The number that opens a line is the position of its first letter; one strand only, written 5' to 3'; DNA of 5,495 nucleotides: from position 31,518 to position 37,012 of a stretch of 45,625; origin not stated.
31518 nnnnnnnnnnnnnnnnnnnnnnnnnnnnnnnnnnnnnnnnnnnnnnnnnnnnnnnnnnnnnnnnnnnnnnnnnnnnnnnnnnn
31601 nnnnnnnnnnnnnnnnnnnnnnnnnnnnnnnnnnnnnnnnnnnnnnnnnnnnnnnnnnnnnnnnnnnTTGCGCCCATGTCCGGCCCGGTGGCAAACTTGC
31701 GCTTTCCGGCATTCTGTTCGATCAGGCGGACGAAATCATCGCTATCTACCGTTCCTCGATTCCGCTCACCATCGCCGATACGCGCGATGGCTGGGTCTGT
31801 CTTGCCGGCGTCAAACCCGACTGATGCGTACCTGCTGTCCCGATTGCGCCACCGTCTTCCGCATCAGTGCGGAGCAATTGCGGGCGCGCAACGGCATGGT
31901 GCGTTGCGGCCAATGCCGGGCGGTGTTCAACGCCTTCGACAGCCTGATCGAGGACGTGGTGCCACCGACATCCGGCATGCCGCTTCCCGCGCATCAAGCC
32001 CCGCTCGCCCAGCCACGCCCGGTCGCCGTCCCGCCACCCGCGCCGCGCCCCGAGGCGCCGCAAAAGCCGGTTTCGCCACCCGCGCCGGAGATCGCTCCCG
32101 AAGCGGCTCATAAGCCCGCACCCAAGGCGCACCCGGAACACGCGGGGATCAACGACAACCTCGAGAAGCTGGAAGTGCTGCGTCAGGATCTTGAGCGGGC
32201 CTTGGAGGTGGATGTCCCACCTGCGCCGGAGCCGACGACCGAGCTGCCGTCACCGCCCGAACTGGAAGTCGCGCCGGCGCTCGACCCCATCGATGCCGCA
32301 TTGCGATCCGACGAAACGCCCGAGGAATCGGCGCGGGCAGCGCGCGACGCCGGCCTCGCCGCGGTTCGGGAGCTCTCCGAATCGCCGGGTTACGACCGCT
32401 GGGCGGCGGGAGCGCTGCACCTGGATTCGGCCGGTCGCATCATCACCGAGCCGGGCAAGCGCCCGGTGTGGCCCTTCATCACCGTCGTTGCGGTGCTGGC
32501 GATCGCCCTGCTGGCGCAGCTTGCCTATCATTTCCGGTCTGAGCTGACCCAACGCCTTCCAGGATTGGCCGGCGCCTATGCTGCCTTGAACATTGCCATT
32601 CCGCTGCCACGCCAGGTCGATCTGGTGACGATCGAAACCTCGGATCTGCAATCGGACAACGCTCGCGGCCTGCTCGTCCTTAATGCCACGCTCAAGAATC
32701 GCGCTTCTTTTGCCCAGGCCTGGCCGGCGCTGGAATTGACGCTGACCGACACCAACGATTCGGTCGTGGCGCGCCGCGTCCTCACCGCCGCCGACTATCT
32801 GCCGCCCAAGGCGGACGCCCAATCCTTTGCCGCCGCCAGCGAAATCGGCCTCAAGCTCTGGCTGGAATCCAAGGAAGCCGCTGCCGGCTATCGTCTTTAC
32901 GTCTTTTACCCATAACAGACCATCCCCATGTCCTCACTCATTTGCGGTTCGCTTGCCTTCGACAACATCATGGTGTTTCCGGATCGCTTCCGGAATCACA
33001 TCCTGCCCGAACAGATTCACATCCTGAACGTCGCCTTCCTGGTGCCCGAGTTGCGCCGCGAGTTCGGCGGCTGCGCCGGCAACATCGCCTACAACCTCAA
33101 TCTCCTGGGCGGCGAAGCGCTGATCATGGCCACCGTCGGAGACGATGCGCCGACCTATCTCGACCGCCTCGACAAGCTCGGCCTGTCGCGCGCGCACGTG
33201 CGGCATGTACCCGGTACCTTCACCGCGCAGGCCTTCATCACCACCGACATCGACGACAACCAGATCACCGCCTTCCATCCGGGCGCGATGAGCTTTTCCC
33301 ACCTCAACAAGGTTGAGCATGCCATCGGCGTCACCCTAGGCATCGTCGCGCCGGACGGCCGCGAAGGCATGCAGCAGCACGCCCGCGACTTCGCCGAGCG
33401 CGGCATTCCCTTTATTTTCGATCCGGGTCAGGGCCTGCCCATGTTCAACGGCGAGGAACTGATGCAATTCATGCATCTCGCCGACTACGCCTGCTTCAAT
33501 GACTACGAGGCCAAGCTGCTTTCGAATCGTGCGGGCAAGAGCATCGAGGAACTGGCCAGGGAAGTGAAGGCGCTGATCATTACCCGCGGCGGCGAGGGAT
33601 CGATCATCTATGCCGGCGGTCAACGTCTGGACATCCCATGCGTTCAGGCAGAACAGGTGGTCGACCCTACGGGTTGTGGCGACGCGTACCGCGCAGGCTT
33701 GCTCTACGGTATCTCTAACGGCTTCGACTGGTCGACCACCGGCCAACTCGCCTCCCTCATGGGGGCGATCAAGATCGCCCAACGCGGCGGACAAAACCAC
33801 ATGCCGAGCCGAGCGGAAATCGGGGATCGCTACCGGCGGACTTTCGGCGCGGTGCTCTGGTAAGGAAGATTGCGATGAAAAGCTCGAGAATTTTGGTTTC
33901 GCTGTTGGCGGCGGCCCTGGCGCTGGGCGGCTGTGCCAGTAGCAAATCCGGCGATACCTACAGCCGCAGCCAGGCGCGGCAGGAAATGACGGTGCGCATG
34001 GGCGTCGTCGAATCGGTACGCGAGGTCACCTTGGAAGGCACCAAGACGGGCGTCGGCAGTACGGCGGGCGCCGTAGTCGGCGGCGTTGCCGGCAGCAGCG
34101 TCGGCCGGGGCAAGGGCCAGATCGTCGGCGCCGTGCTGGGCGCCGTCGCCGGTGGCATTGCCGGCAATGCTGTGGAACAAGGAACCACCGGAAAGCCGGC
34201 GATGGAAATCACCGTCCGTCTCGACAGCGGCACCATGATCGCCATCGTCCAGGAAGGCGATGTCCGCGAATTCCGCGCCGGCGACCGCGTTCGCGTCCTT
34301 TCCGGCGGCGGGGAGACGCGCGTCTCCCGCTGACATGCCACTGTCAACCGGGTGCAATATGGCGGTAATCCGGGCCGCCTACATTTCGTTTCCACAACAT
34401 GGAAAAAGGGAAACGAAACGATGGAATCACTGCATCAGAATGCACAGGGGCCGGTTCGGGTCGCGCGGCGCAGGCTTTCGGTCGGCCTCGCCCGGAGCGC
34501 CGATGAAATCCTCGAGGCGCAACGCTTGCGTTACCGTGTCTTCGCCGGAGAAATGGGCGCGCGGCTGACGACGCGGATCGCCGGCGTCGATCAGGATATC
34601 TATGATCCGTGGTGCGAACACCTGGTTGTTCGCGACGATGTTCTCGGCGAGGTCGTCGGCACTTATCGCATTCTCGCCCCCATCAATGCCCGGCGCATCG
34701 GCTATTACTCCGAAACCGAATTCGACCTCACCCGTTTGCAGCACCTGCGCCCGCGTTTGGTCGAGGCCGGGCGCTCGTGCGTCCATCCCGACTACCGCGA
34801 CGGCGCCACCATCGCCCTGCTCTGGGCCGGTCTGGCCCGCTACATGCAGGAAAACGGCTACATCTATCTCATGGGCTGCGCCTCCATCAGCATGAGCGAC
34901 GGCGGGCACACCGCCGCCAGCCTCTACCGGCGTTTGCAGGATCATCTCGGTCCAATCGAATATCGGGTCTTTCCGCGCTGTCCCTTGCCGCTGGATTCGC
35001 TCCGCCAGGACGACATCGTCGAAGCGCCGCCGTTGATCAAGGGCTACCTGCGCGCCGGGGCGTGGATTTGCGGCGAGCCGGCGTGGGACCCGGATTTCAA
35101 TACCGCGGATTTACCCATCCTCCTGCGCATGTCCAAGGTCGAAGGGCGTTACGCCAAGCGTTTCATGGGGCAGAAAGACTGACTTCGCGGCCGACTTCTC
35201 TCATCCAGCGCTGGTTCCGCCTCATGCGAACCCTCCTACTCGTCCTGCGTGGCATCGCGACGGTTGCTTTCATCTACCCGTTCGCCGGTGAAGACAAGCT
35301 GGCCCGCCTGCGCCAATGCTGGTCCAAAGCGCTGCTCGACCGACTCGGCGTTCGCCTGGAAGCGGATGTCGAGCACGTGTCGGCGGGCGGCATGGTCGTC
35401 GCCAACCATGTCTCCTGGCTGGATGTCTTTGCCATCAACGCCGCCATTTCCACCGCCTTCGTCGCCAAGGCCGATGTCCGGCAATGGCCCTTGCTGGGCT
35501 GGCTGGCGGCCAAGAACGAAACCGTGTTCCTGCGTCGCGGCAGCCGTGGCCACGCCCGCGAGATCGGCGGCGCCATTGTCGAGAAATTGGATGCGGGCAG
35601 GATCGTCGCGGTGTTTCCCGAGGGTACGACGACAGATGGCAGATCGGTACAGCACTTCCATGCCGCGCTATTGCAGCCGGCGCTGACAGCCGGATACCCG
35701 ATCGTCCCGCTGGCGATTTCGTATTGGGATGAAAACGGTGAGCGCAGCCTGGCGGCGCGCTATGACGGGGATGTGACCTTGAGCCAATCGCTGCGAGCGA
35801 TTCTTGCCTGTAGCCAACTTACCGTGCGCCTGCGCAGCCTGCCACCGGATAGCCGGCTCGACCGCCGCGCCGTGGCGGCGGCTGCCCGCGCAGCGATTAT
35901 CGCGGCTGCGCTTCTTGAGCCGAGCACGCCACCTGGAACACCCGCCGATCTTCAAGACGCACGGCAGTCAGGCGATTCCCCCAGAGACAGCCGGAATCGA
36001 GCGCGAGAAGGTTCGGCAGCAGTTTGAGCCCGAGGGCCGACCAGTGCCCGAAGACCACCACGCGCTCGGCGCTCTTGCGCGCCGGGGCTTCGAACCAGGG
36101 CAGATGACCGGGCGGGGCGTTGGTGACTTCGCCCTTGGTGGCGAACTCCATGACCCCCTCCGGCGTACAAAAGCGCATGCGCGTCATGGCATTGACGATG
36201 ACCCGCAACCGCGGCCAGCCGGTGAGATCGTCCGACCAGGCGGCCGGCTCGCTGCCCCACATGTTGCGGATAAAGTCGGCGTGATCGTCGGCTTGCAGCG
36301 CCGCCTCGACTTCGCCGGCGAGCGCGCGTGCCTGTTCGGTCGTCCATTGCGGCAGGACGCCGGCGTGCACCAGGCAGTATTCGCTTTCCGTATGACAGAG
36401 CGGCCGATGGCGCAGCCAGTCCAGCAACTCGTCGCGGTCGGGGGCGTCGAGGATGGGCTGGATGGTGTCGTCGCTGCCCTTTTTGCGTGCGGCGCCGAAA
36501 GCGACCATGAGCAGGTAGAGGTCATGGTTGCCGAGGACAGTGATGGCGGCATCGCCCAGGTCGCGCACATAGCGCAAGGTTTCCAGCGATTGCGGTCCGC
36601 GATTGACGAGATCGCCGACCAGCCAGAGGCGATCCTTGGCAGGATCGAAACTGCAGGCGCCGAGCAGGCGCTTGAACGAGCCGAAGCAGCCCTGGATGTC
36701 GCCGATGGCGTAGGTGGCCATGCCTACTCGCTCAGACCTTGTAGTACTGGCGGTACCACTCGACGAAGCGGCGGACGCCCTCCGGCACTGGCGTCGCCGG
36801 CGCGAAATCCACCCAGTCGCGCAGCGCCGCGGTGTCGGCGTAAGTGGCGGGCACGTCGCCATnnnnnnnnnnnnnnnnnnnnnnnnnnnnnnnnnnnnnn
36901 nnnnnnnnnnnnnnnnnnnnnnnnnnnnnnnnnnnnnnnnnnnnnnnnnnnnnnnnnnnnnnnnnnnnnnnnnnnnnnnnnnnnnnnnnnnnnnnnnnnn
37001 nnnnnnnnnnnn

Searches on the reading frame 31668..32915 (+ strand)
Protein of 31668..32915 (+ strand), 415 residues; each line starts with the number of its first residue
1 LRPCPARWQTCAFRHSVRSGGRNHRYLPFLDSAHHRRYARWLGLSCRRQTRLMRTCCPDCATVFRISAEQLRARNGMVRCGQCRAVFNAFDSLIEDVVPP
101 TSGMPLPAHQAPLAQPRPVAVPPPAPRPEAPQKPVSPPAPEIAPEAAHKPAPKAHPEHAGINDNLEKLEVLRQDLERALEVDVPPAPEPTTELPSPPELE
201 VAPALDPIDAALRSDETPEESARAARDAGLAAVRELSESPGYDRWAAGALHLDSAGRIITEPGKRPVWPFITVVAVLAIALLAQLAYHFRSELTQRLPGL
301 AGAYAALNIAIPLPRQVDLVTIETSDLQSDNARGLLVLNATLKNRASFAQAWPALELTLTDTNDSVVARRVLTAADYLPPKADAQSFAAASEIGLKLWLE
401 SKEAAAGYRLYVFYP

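Call 42: search_protein_families(library=pfam, proteins=[window:31668-32915:+], max_evalue=0.001)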
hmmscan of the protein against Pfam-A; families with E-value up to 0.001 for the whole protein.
window:31668-32915:+ (415 aa): 3 families
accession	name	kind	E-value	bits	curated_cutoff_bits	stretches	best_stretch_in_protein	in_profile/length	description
PF11906.13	DUF3426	-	2.3e-37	128.8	27.7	1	274-412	2-147/147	Protein of unknown function (DUF3426)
PF13719.11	Zn_ribbon_5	-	1.1e-10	41.5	29.3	1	53-89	1-37/37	zinc-ribbon domain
PF13717.11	Zn_ribbon_4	-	1.8e-10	41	30.3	1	53-88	1-36/36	zinc-ribbon domain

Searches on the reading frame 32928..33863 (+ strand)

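Call 40: search_protein_families(library=pfam, proteins=[window:32928-33863:+], max_evalue=0.0001)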
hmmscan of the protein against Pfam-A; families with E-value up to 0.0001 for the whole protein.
window:32928-33863:+ (311 aa): 1 family
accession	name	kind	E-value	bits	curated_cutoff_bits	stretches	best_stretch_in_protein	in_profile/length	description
PF00294.29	PfkB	-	2.1e-38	132.8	25.8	1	35-294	25-301/302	pfkB family carbohydrate kinase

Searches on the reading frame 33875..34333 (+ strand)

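Call 42: search_protein_families(library=pfam, proteins=[window:33875-34333:+], max_evalue=0.001)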
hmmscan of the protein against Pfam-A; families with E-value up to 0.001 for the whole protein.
window:33875-34333:+ (152 aa): 3 families
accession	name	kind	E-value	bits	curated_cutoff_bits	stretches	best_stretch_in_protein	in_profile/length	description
PF05433.20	Rick_17kDa_Anti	-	2.6e-08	34.1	24.2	1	61-100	2-42/43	Glycine zipper 2TM domain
PF13488.11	Gly-zipper_Omp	-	9.6e-07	29.1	25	1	60-102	1-44/46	Glycine zipper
PF13441.11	Gly-zipper_YMGG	-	5.6e-05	23.2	28.9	1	57-98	6-44/45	YMGG-like Gly-zipper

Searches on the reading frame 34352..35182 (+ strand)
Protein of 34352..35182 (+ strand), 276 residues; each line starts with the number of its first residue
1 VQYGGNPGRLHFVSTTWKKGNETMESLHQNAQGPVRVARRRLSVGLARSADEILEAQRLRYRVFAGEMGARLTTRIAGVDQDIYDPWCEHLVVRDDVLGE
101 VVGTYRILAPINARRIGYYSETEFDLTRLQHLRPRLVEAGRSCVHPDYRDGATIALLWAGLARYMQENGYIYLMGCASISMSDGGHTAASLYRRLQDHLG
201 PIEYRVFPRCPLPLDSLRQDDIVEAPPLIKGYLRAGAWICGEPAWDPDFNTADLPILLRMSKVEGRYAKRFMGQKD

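Call 40: search_protein_families(library=pfam, proteins=[window:34352-35182:+], max_evalue=0.0001)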
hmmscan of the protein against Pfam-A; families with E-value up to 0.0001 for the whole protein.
window:34352-35182:+ (276 aa): 1 family
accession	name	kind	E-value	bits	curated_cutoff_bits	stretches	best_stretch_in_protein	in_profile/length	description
PF13444.12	Acetyltransf_5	-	6.3e-34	117.2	22.4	1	59-159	1-102/102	Acetyltransferase (GNAT) domain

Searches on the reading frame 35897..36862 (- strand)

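Call 42: search_protein_families(library=pfam, proteins=[window:35897-36862:-], max_evalue=0.001)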
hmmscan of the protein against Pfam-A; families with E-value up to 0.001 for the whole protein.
window:35897-36862:- (321 aa): 1 family
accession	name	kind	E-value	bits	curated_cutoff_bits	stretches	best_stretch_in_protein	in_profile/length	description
PF00149.33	Metallophos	-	4.8e-14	53.7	21.5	1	51-179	4-124/191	Calcineurin-like phosphoesterase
